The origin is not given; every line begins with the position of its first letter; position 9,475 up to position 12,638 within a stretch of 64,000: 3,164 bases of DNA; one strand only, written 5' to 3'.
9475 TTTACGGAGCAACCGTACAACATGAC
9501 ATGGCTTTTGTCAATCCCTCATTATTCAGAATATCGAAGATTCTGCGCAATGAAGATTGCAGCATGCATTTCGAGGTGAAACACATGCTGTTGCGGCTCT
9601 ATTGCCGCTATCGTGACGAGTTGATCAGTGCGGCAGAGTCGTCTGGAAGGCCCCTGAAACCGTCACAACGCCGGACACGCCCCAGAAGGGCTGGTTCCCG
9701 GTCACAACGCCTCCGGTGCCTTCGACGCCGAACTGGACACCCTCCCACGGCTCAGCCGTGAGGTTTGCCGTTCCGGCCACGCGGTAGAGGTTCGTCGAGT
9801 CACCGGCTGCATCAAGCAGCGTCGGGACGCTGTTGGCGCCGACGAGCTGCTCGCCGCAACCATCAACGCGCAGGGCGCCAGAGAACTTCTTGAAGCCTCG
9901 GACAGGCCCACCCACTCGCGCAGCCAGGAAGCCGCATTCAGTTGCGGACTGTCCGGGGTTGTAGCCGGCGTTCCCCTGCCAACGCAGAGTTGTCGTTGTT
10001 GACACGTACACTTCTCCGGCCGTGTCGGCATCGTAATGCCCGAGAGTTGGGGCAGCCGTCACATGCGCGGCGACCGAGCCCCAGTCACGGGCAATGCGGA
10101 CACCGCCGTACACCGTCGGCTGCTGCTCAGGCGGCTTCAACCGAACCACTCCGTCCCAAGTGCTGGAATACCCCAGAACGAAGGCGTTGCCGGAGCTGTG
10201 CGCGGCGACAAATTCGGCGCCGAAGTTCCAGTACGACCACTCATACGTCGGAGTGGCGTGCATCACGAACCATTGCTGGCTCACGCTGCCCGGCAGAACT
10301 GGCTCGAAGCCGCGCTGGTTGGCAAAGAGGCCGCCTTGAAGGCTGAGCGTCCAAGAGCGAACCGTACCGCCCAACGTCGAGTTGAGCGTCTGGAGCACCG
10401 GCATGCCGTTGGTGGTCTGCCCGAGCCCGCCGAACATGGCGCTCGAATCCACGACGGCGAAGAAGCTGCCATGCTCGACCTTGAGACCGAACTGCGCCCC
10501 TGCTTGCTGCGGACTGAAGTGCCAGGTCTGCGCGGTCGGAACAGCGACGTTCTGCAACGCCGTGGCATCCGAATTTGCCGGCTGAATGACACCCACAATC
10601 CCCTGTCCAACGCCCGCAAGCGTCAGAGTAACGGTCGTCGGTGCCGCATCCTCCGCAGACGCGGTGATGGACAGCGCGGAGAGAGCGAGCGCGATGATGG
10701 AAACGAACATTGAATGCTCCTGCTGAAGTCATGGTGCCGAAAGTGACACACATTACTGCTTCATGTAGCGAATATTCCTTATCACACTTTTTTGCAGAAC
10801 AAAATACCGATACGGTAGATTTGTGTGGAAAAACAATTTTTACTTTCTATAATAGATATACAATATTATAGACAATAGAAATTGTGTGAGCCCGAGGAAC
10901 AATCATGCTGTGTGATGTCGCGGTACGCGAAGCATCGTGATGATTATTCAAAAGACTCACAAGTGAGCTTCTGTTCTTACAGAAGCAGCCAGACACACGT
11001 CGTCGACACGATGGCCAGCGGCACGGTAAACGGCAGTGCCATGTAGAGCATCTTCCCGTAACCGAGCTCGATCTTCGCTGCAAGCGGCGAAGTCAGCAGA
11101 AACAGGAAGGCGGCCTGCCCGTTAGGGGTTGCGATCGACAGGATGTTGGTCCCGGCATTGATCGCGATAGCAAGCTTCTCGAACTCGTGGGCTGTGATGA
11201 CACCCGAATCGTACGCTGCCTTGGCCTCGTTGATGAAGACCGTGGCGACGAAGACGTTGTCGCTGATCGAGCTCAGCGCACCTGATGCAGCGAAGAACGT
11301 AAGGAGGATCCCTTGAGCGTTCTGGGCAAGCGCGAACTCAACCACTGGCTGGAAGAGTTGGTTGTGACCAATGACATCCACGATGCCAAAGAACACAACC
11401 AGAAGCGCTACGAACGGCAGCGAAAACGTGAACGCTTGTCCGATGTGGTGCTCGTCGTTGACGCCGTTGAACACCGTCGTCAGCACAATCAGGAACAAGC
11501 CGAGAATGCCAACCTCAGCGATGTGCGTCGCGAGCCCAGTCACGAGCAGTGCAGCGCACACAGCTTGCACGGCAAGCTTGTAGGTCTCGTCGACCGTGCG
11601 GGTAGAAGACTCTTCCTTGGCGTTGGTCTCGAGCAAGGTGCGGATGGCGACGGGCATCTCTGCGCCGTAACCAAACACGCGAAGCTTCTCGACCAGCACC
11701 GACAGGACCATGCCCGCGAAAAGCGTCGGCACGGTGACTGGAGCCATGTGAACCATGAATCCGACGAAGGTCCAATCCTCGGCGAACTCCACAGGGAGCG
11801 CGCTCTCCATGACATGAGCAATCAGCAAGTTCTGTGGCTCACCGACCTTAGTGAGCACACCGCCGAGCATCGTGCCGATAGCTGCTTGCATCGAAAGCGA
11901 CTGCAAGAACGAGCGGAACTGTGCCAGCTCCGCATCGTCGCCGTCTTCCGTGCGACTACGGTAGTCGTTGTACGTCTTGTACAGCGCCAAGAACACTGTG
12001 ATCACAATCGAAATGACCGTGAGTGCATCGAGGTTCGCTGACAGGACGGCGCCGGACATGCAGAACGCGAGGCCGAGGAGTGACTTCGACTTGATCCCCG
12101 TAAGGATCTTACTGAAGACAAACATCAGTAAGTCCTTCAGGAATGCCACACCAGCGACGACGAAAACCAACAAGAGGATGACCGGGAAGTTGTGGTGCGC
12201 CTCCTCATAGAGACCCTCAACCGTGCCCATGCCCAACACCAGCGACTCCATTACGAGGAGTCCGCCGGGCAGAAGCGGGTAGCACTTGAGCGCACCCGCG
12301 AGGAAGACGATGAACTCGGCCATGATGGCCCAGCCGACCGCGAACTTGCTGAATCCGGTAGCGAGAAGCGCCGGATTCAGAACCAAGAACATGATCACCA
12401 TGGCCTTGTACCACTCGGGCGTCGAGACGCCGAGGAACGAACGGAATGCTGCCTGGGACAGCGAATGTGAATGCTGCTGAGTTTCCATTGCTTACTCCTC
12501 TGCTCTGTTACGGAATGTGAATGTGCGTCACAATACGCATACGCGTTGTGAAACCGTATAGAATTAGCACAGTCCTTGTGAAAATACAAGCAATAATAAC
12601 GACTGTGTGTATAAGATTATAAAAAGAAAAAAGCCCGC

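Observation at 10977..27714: Cation-homeostasis supercluster: NhaB, two Kup, two Trk/Ktr, an ArsB/NhaD-type permease, an APC/KimA-like transporter, two CBS-pair proteins and a PadR regulator within 17 kb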

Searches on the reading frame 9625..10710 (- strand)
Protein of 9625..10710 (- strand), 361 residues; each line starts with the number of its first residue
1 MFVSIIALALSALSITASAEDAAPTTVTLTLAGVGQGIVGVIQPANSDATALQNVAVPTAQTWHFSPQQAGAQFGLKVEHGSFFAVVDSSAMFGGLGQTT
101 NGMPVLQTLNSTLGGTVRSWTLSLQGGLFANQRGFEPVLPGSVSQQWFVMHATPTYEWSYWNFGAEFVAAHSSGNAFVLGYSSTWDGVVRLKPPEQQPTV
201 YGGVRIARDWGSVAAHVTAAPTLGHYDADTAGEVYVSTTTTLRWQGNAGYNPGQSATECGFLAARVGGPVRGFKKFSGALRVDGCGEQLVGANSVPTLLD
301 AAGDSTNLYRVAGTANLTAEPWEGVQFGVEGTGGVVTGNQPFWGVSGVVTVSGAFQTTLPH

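Call 5: search_protein_families(library=pfam, proteins=[window:9625-10710:-], max_evalue=0.01)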
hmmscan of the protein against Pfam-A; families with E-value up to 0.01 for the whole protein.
window:9625-10710:- (361 aa): 0 families

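Call 42: search_protein_families(library=ncbifam, proteins=[window:9625-10710:-], max_evalue=0.001)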
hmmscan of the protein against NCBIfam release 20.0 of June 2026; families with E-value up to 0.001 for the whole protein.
window:9625-10710:- (361 aa): 0 families
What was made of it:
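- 9625..10710 (-): GC-rich ORF of 361 aa with a signal-peptide-like N-terminus and no family match. It is a compositionally foreign passenger. No Pfam or NCBIfam hit (calls 5, 42).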

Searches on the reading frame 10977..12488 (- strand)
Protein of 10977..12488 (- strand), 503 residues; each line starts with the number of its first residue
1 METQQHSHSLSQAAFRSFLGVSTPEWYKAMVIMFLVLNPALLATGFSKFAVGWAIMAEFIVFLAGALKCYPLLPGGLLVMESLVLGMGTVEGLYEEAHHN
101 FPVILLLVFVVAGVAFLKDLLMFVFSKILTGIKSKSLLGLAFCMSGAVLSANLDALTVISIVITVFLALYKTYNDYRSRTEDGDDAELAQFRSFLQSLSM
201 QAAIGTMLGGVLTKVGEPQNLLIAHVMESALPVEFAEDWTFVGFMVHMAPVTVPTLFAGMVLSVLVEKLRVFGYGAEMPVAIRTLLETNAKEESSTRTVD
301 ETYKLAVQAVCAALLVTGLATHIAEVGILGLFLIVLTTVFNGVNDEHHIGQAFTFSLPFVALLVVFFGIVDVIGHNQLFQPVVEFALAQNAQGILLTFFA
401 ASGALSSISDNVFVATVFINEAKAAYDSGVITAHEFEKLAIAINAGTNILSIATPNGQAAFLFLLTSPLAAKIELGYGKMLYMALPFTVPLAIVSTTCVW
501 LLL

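Call 4: search_protein_families(library=pfam, proteins=[window:10977-12488:-], max_evalue=0.01)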
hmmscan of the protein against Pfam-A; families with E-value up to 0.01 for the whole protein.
window:10977-12488:- (503 aa): 2 families
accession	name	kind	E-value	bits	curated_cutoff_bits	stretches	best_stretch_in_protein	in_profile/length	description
PF06450.18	NhaB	-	1.2e-161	539.5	27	1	9-502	4-499/515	Bacterial Na+/H+ antiporter B (NhaB)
PF03600.22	CitMHS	-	2.4e-13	50.4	31.9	2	77-332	21-228/336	Citrate transporter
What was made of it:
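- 10977..12488 (-): nhaB, a Na+/H+ antiporter. Compositionally foreign. PF06450 1e-161, full length (call 4).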

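Call 7: search_protein_families(library=ncbifam, proteins=[window:10977-12488:-], max_evalue=0.001)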
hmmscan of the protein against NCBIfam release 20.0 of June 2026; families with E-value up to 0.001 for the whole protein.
window:10977-12488:- (503 aa): 2 families
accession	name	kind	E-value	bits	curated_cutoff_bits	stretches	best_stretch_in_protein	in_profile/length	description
NF007093.0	PRK09547.1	equivalog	2.1e-177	591.3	640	1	8-502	3-499/517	sodium/proton antiporter NhaB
TIGR00774.1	NhaB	equivalog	1.3e-160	535.9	826.1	1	9-502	4-498/515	Na(+)/H(+) antiporter NhaB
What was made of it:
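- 10977..12488 (-): NF007093 scores 591 bits against a cut-off of 640 (call 7).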
